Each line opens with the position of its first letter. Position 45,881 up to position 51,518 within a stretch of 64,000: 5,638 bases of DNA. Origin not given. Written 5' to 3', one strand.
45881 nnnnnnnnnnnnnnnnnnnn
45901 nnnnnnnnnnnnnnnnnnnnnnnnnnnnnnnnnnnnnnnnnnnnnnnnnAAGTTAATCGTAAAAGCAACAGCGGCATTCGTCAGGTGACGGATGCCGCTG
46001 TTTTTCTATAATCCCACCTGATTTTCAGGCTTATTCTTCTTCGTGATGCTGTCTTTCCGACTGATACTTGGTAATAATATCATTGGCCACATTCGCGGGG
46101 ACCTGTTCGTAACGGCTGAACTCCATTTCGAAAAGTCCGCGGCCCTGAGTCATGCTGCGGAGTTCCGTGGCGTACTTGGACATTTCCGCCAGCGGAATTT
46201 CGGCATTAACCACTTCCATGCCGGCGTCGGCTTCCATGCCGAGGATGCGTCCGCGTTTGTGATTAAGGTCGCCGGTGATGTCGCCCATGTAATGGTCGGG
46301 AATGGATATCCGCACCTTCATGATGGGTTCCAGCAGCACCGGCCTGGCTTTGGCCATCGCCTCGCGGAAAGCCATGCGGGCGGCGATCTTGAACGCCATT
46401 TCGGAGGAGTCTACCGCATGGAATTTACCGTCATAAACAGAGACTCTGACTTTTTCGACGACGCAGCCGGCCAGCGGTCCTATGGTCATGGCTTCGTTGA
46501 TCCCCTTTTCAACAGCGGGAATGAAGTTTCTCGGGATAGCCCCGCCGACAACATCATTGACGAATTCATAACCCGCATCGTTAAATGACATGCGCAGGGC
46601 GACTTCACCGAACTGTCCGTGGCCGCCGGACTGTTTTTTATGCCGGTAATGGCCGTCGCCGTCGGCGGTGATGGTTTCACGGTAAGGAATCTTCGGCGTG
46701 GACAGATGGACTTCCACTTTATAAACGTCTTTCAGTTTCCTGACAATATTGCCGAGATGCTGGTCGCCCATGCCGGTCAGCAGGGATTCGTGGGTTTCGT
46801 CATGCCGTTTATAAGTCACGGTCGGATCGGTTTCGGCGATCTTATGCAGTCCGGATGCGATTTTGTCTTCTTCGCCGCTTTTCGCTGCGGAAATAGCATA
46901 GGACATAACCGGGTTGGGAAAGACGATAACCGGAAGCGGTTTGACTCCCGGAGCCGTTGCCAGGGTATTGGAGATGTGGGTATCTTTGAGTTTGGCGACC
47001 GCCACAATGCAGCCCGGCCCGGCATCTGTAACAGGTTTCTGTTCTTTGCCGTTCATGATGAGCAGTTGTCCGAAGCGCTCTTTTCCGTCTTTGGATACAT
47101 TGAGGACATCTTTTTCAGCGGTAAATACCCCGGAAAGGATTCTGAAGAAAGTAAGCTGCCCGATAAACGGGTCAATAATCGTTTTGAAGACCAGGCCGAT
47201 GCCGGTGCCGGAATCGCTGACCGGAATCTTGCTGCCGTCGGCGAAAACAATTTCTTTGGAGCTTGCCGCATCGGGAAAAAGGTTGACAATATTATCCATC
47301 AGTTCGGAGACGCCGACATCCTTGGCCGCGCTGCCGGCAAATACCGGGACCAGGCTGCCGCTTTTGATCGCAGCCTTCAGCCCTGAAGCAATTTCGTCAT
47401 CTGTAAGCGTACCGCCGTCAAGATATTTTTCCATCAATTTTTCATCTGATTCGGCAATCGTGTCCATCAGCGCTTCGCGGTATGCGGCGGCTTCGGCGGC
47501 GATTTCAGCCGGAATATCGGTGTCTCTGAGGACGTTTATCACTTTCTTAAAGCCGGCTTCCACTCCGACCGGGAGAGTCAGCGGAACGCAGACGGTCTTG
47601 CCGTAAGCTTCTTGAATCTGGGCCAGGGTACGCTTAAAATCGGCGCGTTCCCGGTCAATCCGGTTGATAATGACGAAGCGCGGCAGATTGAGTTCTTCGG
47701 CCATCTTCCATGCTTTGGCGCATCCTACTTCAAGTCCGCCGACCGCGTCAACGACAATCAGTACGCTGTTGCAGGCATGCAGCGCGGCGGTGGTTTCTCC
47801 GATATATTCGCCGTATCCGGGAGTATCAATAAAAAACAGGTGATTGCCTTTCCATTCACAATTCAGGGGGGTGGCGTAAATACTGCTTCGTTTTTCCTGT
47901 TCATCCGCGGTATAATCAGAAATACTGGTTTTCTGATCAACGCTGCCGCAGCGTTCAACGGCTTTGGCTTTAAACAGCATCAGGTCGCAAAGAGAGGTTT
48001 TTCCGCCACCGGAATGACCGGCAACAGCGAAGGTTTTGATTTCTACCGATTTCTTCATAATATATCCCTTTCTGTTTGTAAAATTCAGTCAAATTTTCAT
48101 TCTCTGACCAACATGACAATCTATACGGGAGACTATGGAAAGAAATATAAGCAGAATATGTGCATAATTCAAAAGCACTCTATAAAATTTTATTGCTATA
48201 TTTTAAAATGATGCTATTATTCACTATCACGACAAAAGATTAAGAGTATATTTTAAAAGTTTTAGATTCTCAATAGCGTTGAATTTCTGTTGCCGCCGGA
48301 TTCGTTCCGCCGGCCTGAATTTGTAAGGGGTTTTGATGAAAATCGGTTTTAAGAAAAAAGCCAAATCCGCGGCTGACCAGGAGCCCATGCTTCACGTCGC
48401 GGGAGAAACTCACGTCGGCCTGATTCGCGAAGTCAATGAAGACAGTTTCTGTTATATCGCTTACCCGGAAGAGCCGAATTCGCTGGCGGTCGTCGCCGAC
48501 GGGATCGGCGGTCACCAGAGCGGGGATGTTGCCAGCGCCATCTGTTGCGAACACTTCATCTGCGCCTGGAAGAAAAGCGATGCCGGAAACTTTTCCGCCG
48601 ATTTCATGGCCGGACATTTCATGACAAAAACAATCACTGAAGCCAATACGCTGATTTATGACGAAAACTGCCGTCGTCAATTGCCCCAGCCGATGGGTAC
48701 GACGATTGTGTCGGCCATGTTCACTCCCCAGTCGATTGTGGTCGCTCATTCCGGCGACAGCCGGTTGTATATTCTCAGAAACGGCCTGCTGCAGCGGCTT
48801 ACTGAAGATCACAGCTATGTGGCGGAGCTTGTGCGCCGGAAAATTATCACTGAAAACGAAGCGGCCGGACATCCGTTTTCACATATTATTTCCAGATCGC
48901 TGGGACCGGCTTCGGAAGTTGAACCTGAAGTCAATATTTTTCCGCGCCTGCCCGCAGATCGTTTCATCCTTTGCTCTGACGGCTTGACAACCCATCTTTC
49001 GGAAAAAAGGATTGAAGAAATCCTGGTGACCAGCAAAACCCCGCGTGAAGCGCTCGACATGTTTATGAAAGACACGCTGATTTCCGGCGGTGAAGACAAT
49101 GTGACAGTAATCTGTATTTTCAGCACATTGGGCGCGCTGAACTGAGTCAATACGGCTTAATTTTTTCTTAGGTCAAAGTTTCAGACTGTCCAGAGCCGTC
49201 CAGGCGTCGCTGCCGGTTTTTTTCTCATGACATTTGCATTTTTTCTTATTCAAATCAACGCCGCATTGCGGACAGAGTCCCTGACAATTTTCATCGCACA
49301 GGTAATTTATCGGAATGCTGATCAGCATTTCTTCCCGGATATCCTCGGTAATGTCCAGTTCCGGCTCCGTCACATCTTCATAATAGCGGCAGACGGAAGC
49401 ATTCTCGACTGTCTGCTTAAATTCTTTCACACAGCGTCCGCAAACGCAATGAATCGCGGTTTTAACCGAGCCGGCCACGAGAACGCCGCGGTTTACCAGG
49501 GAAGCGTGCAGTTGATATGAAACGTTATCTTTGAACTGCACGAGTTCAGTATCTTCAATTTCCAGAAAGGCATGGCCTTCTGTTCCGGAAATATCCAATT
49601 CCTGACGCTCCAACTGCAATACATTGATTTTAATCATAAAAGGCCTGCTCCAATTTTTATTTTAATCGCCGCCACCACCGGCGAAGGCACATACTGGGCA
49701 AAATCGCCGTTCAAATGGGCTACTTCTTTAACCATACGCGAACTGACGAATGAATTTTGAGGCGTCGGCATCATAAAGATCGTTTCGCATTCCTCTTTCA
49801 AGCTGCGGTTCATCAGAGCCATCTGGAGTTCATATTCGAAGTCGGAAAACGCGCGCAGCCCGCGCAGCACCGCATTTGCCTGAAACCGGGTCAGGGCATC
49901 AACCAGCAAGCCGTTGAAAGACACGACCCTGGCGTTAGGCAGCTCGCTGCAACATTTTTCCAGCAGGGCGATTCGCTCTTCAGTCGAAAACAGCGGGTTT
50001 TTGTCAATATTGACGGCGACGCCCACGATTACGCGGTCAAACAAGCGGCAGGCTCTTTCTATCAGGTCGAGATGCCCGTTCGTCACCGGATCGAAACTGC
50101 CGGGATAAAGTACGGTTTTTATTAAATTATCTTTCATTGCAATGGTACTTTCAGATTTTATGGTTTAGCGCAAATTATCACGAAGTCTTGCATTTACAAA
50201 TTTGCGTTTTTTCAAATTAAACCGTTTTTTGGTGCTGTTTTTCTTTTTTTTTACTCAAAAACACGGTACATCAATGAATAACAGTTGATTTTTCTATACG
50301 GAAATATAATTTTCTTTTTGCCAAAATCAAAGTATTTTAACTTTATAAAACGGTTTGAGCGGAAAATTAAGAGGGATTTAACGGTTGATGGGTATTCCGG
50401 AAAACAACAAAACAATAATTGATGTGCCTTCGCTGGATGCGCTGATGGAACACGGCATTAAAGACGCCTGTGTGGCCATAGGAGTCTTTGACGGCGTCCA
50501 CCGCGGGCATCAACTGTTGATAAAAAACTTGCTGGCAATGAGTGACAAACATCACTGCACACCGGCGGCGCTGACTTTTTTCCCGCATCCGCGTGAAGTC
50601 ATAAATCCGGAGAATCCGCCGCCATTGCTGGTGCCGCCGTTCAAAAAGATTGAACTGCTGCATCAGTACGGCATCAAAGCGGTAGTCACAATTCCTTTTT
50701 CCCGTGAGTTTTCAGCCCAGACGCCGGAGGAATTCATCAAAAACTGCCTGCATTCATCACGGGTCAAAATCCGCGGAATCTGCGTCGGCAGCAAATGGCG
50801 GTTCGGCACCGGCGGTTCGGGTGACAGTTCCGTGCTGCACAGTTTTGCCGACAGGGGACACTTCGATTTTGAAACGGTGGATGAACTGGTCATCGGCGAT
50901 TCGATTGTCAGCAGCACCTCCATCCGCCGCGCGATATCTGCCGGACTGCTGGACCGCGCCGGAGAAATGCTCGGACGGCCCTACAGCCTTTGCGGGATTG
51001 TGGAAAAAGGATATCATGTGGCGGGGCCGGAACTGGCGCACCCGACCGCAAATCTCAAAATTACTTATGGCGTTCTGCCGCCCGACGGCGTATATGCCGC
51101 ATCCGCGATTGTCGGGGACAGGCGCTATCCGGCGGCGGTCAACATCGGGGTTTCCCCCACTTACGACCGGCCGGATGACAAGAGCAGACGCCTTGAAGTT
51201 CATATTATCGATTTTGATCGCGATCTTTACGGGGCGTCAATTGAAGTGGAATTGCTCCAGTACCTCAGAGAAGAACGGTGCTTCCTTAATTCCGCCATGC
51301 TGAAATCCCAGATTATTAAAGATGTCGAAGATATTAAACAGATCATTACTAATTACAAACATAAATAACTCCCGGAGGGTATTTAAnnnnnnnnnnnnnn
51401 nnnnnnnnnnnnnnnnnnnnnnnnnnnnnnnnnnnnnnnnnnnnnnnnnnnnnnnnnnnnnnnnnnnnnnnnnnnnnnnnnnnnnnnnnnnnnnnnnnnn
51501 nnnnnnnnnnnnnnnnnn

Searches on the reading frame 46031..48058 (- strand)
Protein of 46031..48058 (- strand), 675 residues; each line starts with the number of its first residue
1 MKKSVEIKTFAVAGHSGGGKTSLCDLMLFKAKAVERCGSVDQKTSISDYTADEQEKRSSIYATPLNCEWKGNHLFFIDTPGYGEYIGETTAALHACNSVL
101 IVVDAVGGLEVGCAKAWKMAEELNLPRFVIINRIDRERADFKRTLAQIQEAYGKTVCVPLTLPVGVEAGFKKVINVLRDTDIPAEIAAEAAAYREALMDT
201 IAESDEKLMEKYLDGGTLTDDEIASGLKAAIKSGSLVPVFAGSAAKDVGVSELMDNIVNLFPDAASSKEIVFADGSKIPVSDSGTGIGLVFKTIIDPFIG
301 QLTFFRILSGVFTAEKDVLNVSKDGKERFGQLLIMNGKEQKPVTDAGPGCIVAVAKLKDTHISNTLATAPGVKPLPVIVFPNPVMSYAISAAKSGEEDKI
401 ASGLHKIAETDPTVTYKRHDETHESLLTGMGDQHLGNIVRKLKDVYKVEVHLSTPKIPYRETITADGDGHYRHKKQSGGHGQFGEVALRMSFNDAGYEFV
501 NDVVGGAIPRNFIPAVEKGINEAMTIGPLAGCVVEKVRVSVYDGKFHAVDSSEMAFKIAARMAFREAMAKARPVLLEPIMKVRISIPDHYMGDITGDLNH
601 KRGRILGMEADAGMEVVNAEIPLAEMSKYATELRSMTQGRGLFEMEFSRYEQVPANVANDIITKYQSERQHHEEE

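Call 94: search_protein_families(library=pfam, proteins=[window:46031-48058:-], max_evalue=0.0001)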
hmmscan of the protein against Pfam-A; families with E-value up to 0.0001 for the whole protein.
window:46031-48058:- (675 aa): 6 families
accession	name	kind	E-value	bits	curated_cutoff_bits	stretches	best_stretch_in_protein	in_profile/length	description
PF03764.24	EFG_IV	-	3.4e-41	140.3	24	1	455-571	1-120/121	Elongation factor G, domain IV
PF00009.33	GTP_EFTU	-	2.7e-36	125.4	26.5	1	7-262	3-187/188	Elongation factor Tu GTP binding domain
PF00679.30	EFG_C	-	7.3e-31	106.5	27.9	1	574-660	1-88/89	Elongation factor G C-terminus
PF14492.12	EFG_III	-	6.6e-22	77.8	27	1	380-453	1-74/75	Elongation Factor G, domain III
PF22042.2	EF-G_D2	-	6.1e-16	58.7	27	1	288-367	4-82/84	Elongation factor G domain 2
PF03144.31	GTP_EFTU_D2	-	1.1e-08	35.8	30.3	1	300-367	1-73/73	Elongation factor Tu domain 2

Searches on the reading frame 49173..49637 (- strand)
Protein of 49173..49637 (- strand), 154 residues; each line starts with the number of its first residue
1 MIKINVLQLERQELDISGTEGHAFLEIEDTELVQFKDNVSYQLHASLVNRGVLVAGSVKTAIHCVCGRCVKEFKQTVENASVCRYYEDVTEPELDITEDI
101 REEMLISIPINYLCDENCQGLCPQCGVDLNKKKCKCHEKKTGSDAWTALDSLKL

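Call 94: search_protein_families(library=pfam, proteins=[window:49173-49637:-], max_evalue=0.0001)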
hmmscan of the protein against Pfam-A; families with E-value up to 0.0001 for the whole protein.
window:49173-49637:- (154 aa): 1 family
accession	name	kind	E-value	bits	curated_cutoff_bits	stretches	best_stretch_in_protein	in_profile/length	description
PF02620.22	YceD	-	1.3e-17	64.4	33.2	1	89-153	54-119/119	Large ribosomal RNA subunit accumulation protein YceD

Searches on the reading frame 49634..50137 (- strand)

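Call 94: search_protein_families(library=pfam, proteins=[window:49634-50137:-], max_evalue=0.0001)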
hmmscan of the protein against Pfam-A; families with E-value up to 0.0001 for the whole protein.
window:49634-50137:- (167 aa): 2 families
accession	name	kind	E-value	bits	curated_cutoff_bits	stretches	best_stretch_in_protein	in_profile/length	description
PF01467.32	CTP_transf_like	-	4.2e-29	101.9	21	1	10-138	1-132/133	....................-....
PF08218.17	Citrate_ly_lig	-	8.7e-06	26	20.9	1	16-80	9-71/182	Citrate lyase ligase C-terminal domain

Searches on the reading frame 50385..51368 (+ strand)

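Call 94: search_protein_families(library=pfam, proteins=[window:50385-51368:+], max_evalue=0.0001)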
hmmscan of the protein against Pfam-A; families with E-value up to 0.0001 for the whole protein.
window:50385-51368:+ (327 aa): 2 families
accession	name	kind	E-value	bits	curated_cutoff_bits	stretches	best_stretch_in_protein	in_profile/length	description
PF06574.18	FAD_syn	-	1.3e-40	139.2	27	1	26-178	6-157/158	FAD synthetase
PF01687.23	Flavokinase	-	3.8e-34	118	19.6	1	196-320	1-123/124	Riboflavin kinase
